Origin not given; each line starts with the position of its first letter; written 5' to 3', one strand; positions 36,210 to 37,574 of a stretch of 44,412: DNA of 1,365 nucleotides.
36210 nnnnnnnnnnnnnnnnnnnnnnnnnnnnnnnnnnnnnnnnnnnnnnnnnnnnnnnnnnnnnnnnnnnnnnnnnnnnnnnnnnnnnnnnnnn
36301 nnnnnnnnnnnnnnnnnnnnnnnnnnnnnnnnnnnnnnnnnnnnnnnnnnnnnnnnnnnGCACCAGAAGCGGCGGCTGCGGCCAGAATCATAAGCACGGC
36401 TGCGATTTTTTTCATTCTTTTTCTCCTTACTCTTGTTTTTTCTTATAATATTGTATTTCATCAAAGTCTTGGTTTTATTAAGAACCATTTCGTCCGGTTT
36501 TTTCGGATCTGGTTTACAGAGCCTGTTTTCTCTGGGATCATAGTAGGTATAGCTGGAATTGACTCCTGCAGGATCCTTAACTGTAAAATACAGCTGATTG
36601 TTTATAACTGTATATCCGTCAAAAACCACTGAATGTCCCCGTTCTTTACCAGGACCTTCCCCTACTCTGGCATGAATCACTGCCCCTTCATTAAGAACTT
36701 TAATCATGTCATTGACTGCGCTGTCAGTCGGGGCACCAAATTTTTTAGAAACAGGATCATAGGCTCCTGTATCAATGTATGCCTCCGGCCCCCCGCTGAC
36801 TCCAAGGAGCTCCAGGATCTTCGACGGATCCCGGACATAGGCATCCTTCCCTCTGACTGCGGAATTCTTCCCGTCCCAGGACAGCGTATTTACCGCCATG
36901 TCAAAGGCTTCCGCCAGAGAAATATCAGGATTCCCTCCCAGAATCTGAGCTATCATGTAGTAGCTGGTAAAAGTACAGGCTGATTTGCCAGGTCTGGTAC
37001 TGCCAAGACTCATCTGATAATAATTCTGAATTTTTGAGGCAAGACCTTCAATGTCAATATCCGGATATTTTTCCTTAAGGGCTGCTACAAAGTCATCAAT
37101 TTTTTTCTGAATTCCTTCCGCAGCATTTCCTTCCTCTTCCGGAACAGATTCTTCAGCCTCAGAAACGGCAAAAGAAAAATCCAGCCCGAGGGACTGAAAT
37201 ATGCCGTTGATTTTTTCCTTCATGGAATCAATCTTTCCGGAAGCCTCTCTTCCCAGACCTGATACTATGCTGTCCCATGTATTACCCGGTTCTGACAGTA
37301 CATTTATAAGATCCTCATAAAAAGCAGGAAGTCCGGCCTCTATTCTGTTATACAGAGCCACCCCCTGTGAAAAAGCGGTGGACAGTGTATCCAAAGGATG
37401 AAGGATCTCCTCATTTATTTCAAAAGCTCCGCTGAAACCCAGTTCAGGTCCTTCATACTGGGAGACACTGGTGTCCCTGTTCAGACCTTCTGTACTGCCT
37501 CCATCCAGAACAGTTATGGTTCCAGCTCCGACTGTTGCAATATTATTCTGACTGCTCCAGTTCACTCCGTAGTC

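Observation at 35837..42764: TpsA/FhaB-type polymorphic toxin with a papain-fold C-terminal domain and a secreted candidate immunity protein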

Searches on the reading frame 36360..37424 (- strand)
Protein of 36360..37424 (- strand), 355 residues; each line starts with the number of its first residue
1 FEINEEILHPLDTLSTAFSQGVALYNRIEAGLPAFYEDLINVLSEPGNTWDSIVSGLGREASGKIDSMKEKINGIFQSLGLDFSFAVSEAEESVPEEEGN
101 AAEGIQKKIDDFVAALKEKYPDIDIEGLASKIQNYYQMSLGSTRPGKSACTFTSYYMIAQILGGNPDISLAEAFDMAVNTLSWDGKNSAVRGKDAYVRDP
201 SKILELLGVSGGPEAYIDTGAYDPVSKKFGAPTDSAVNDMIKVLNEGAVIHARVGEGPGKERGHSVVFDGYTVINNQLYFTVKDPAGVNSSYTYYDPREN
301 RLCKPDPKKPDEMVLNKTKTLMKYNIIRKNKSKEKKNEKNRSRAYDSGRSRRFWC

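Call 10: search_solved_structures(query=window:36360-37424:-, max_evalue=10, show_alignments=2)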
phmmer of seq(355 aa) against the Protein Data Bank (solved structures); distinct sequences matched with E-value up to 10: 9.
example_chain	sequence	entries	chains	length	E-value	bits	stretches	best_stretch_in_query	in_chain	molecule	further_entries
4pjr_A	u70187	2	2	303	0.23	13.8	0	14-66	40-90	Pentatricopeptide repeat protein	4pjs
4pjq_A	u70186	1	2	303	0.44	12.9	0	14-66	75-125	Pentatricopeptide repeat protein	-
24xh_A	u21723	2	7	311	0.71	12.2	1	229-305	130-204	Diaminopimelate dehydrogenase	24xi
4wn4_A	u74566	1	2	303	0.84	11.9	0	12-66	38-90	Pentatricopeptide repeat protein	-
1jax_A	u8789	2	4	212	1.2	11.4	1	127-216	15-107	conserved hypothetical protein | Coenzyme F420H2:NADP+ Oxidoreductase (FNO)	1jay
3d9r_A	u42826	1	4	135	1.7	11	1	48-93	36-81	ketosteroid isomerase-like protein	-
9jj8_L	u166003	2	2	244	2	10.7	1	28-86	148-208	Light harvesting protein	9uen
9jj8_8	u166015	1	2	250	2.1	10.7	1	28-86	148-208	Light harvesting protein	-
4r9z_A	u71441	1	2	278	2.2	10.6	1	245-290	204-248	Uncharacterized protein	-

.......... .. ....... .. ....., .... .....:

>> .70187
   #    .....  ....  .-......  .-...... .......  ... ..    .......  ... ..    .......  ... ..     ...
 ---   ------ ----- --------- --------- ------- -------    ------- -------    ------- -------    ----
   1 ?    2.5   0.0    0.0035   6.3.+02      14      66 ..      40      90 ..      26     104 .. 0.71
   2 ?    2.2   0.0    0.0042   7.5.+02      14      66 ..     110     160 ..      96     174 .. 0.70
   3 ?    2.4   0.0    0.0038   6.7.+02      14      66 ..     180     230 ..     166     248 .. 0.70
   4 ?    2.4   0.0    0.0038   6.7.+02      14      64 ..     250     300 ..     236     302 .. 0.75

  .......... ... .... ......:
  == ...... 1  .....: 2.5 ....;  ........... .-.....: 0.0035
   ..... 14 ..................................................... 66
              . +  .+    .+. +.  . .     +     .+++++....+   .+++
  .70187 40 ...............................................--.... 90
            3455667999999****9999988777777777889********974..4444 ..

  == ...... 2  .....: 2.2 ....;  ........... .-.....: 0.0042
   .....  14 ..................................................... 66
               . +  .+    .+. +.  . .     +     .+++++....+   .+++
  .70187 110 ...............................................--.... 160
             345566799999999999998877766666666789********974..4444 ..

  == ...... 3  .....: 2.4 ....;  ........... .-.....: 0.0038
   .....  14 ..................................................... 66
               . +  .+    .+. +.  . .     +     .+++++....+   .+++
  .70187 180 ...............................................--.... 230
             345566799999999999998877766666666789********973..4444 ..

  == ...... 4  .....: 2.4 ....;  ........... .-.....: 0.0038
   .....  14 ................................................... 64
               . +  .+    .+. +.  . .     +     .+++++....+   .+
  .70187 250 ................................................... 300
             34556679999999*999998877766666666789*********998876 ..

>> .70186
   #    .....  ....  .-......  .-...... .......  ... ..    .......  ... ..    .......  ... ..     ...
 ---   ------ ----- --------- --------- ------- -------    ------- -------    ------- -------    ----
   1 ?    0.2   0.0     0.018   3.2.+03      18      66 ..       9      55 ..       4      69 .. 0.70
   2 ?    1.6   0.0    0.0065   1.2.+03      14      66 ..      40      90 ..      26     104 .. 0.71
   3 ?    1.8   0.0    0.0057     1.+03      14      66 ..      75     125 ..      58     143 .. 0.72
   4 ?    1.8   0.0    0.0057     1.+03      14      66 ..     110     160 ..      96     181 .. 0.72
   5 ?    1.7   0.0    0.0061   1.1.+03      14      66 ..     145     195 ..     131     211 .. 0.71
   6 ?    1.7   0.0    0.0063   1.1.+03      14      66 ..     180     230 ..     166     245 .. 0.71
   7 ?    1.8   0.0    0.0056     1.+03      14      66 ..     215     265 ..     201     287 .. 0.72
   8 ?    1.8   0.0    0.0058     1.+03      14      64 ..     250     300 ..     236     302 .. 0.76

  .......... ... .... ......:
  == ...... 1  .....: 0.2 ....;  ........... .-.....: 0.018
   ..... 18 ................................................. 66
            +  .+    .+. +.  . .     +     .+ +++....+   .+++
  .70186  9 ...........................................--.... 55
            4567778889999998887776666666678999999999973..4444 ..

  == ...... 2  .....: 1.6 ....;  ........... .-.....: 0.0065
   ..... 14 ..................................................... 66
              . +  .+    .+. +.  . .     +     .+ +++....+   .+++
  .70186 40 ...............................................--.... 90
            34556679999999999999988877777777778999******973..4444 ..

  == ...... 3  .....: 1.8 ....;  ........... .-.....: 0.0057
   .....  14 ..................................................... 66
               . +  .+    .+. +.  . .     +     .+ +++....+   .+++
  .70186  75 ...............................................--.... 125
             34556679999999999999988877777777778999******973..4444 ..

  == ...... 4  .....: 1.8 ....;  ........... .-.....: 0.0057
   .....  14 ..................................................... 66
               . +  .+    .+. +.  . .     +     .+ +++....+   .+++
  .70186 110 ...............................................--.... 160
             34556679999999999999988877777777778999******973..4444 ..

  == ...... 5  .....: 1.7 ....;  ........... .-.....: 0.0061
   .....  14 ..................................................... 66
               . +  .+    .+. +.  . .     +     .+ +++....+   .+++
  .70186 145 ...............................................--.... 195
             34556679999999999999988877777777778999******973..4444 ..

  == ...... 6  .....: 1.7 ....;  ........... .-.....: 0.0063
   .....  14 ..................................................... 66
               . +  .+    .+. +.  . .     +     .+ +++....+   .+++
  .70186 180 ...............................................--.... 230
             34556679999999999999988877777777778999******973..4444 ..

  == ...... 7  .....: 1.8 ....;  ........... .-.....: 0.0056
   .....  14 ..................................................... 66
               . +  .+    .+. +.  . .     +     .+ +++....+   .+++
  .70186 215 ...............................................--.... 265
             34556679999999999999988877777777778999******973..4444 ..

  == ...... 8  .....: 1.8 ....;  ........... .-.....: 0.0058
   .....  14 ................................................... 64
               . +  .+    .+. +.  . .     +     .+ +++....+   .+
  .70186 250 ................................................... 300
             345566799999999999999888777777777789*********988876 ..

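Call 18: search_protein_representatives(protein=window:36360-37424:-)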
Query: 355 residues. Proteins with E-value up to 0.001 (for the whole library): 14; up to 1e-10: 1; up to 1e-30: 1. The best 14 are listed.
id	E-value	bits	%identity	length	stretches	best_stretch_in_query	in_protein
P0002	4.9e-235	795.4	100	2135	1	1-355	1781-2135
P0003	2.0e-10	56.8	43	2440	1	138-309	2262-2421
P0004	2.3e-10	56.6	37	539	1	145-305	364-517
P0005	2.6e-10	56.4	43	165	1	234-332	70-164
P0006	4.1e-10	55.8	34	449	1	122-309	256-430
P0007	4.9e-10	55.5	34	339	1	143-318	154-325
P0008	6.3e-10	55.1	44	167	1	213-310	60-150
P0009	7.2e-10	55.0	31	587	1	94-321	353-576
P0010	1.6e-09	53.8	39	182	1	137-300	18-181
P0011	1.1e-07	47.7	42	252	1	148-326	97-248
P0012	1.8e-07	47.1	41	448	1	137-331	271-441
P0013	5.1e-07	45.6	32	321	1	139-327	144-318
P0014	1.6e-06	43.9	33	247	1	145-329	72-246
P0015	2.9e-04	36.5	28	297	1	117-329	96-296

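Call 22: find_encoding_contigs(protein=P0003, flank=8000, max_places=4)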
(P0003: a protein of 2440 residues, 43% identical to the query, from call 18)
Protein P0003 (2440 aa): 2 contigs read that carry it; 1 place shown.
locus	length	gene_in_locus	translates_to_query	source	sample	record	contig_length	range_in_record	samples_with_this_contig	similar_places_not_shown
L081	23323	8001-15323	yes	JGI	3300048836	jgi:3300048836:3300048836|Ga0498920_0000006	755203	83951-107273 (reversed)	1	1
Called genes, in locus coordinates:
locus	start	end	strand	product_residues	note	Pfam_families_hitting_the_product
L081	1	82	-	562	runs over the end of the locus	PF02776:TPP_enzyme_N, PF00205:TPP_enzyme_M, PF02775:TPP_enzyme_C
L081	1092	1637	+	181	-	-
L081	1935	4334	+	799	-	PF09479:Flg_new (weak), PF18998:Flg_new_2 (faint), PF00400:WD40 (faint), PF09479:Flg_new, PF14250:AbrB-like (faint), PF07494:Reg_prop (faint), PF17164:DUF5122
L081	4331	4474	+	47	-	-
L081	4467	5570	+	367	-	-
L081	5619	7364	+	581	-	PF08479:POTRA_2, PF17287:POTRA_3, PF03865:ShlB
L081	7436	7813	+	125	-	-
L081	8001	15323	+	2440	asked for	PF05860:TPS, PF13332:Fil_haemagg_2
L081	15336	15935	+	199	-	-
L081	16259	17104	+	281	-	-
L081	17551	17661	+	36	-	-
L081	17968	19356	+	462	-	PF10460:Peptidase_M30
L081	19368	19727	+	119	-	-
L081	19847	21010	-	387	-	PF02771:Acyl-CoA_dh_N, PF02770:Acyl-CoA_dh_M, PF00441:Acyl-CoA_dh_1, PF22924:ACOX_C_alpha1 (faint), PF08028:Acyl-CoA_dh_2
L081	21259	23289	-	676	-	PF02743:dCache_1, PF00672:HAMP (faint), PF00015:MCPsignal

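Call 24: find_encoding_contigs(protein=P0004, flank=6000, max_places=3)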
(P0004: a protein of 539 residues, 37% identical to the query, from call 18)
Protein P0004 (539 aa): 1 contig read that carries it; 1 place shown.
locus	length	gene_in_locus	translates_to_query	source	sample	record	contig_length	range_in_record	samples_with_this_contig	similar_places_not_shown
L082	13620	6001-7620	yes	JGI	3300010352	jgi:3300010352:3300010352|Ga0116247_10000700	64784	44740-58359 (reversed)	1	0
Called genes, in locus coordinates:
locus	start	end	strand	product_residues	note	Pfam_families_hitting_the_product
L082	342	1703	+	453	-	-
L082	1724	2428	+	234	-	-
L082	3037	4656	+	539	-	PF01551:Peptidase_M23 (weak)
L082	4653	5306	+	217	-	-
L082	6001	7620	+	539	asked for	-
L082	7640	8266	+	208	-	-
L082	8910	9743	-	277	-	PF00037:Fer4 (faint), PF12837:Fer4_6 (faint), PF13237:Fer4_10 (weak), PF14697:Fer4_21 (faint), PF12838:Fer4_7 (weak), PF13187:Fer4_9, PF00881:Nitroreductase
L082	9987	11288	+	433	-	PF00501:AMP-binding, PF04443:LuxE (weak), PF14535:AMP-binding_C_2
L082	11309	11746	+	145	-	PF01842:ACT (weak), PF13291:ACT_4 (faint), PF19571:ACT_8, PF22629:ACT_AHAS_ss (weak), PF01842:ACT (weak)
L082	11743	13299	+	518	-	PF01855:POR_N, PF02775:TPP_enzyme_C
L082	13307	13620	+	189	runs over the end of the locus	PF01558:POR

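Call 25: find_encoding_contigs(protein=P0006, flank=6000, max_places=3)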
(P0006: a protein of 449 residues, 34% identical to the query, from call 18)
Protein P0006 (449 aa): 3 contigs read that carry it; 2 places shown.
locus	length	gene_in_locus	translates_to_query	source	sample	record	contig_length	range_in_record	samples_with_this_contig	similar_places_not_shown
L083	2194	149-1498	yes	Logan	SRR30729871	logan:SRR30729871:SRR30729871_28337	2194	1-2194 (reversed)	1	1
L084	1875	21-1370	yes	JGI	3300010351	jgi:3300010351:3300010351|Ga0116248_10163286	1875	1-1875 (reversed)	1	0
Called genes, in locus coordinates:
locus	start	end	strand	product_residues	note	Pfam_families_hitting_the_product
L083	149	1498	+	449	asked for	-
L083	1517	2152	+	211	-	-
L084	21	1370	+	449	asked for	-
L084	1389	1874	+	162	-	?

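Call 26: find_encoding_contigs(protein=P0007, flank=6000, max_places=3)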
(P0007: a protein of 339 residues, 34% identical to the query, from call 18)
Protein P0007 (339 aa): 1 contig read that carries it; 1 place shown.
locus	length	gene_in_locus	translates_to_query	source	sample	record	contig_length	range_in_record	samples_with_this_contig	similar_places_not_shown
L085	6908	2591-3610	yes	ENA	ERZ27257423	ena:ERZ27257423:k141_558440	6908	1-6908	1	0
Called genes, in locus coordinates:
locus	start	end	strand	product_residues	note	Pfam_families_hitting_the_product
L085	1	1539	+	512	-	?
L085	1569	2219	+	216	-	-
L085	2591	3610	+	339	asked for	-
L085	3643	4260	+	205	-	-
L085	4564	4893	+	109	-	-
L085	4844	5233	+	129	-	PF05717:TnpB_IS66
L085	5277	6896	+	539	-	PF13005:zf-IS66 (weak), PF03050:DDE_Tnp_IS66, PF13817:DDE_Tnp_IS66_C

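Call 79: search_protein_families(library=pfam, proteins=[L082:3037-4653:+, L085:1-1536:+, L082:4653-5303:+], max_evalue=0.1)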
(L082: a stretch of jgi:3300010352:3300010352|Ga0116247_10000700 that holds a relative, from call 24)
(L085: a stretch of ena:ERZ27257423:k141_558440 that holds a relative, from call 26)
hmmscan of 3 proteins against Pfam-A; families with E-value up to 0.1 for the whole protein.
L082:3037-4653:+ (539 aa): 1 family
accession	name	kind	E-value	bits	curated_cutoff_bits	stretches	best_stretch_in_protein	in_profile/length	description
PF01551.29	Peptidase_M23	-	4.5e-08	33.6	28.7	1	467-503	59-95/96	Peptidase family M23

L085:1-1536:+ (512 aa): 3 families
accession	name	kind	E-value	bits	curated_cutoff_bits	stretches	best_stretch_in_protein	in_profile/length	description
PF01387.22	Synuclein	-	0.051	14.2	23.3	0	124-197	26-96/134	Synuclein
PF25284.1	DUF7874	-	0.053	14.1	30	0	239-287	16-64/136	Family of unknown function (DUF7874)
PF13332.12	Fil_haemagg_2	-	0.063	13.8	22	0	9-92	18-110/170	Hemagglutinin repeat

L082:4653-5303:+ (217 aa): 0 families
